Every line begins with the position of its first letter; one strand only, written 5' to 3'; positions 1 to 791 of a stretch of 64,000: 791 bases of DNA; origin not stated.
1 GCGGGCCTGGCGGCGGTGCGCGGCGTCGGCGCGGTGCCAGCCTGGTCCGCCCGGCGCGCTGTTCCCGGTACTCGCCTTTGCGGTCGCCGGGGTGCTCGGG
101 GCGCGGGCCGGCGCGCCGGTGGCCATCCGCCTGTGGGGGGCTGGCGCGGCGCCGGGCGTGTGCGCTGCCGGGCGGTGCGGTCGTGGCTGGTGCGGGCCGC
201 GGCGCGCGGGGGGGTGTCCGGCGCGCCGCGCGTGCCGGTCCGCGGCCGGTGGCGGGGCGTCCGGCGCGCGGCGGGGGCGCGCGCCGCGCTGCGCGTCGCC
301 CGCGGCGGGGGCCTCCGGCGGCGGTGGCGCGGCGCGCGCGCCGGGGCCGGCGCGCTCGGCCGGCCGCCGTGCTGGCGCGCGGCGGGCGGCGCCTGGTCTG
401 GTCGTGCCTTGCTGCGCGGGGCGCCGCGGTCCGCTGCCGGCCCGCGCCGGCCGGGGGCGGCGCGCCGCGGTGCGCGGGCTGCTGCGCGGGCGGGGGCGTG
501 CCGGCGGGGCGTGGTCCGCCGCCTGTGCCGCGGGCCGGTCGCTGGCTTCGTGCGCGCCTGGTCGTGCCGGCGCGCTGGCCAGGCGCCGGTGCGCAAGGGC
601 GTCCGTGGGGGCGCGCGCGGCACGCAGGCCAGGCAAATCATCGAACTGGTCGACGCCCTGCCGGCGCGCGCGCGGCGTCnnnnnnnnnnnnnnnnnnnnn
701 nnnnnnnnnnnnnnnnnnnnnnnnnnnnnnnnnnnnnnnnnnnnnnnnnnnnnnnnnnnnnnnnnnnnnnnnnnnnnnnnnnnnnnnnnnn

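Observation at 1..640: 455-nt adenine-free, ~89% G+C, G-skewed tract, open in all six frames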

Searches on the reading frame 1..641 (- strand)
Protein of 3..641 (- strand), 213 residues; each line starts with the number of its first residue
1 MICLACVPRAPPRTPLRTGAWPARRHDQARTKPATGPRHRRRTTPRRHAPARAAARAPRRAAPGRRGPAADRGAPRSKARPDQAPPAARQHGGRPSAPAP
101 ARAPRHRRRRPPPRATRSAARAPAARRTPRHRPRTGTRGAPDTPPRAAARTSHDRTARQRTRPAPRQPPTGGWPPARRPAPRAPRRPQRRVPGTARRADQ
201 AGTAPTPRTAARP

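Call 6: search_protein_families(library=pfam, proteins=[window:3-641:-], max_evalue=0.01)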
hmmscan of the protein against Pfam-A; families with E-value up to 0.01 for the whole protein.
window:3-641:- (213 aa): 0 families

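Call 16: find_homologous_proteins(query=window:3-641:-, max_evalue=0.001)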
Query window:3-641:-: 8000 candidates shared short words with the query, none scored E <= 0.001.
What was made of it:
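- Frame -3 has no homologue at E<=1e-3 in 5.8 billion proteins (call 16).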

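Call 47: search_protein_families(library=pfam, proteins=[window:3-641:-, window:1-636:-, window:2-637:-], max_evalue=10)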
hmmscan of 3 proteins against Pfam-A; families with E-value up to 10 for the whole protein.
window:3-641:- (213 aa): 1 family
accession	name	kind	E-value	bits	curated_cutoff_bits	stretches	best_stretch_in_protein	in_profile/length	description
PF15276.11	PP1_bind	-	0.12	13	27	1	11-35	21-45/62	Protein phosphatase 1 binding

window:1-636:- (212 aa): 0 families

window:2-637:- (212 aa): 0 families

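Call 58: search_protein_representatives(protein=window:1-636:-)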
Query: 212 residues. Proteins with E-value up to 0.001 (for the whole library): 0; up to 1e-10: 0; up to 1e-30: 0. The best 0 are listed.
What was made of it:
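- On Low-complexity (disordered) protein gene on the minus strand: No hits for frame -3 (call 16) or frame -2 (call 58).
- Frame -2 has none in 1.84 billion representatives (call 58).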
